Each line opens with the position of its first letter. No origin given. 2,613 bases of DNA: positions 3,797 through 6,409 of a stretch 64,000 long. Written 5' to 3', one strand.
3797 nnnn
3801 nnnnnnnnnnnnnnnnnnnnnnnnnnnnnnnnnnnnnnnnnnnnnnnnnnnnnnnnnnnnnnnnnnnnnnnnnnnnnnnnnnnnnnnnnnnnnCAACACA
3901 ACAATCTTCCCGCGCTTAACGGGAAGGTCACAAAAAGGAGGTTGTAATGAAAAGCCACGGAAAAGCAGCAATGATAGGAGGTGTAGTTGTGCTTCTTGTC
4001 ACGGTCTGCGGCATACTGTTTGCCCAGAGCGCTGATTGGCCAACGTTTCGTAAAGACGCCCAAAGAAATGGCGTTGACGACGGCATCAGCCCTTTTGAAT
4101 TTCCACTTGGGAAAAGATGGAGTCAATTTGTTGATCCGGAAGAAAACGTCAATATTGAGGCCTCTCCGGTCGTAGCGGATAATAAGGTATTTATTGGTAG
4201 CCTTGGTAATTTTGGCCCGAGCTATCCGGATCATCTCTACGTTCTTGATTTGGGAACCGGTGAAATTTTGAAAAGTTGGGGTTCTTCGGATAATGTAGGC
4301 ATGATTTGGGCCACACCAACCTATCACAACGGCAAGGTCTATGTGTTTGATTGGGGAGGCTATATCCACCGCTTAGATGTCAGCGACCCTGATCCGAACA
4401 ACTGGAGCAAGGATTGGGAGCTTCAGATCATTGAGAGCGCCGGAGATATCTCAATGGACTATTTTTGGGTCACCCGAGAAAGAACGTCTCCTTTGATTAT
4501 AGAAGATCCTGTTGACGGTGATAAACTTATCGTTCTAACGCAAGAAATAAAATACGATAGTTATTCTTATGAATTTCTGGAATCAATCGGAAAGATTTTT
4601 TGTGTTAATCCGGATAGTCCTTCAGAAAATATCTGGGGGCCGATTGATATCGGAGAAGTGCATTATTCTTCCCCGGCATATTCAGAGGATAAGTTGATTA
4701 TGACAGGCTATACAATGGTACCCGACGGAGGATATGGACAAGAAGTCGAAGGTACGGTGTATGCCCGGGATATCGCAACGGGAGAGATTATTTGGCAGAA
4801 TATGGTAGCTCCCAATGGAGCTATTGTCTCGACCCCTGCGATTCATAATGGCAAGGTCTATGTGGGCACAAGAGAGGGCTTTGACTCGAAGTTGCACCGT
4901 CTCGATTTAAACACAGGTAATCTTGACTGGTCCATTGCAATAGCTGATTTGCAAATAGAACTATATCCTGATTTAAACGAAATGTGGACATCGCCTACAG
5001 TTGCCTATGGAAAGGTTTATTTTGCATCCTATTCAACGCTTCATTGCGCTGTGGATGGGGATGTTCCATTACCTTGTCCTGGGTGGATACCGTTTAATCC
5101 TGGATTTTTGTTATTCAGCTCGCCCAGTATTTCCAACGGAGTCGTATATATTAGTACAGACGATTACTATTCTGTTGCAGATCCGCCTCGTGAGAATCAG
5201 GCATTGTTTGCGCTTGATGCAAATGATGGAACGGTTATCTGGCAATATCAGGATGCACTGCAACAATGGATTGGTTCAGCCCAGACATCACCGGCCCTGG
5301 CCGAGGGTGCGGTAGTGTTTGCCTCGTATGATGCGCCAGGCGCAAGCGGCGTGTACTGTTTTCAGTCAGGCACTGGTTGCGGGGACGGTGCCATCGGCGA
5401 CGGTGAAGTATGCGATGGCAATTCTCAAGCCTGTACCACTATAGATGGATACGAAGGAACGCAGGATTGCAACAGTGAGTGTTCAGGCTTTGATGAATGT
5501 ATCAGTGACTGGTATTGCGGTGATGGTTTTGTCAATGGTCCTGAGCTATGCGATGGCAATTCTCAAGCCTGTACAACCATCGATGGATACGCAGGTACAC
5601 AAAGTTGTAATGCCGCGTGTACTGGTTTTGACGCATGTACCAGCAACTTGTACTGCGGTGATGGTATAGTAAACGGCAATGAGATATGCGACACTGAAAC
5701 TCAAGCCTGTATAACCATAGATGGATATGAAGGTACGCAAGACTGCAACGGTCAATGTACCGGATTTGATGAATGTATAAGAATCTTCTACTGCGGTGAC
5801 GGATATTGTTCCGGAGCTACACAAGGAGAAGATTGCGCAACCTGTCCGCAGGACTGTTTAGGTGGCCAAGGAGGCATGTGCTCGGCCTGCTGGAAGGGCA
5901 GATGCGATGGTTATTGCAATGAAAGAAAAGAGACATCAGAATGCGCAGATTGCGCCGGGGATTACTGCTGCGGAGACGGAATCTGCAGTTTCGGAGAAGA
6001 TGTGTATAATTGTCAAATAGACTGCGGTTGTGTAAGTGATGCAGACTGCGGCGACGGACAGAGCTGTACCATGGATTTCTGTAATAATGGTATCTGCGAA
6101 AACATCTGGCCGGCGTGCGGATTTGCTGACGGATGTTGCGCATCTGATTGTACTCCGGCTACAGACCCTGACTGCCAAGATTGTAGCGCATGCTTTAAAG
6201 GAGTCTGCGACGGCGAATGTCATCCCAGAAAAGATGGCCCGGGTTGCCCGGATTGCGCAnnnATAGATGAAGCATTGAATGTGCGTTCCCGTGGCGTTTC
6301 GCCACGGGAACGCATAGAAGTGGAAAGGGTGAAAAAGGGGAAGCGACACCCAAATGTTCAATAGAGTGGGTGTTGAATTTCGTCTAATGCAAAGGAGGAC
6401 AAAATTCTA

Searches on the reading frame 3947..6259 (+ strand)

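Call 34: search_protein_families(library=pfam, proteins=[window:3947-6259:+], max_evalue=0.001)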
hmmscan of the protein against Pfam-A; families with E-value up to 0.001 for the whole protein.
window:3947-6259:+ (771 aa): 2 families
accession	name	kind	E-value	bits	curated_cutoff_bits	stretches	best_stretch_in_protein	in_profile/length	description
PF13360.13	PQQ_2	-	1.4e-16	61.3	27.6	2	267-364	81-179/233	Outer membrane protein assembly factor BamB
PF01011.28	PQQ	-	0.00026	20.3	26.7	0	236-286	158-207/595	Glucose/ethanol/alcohol dehydrogenase, beta-propeller domain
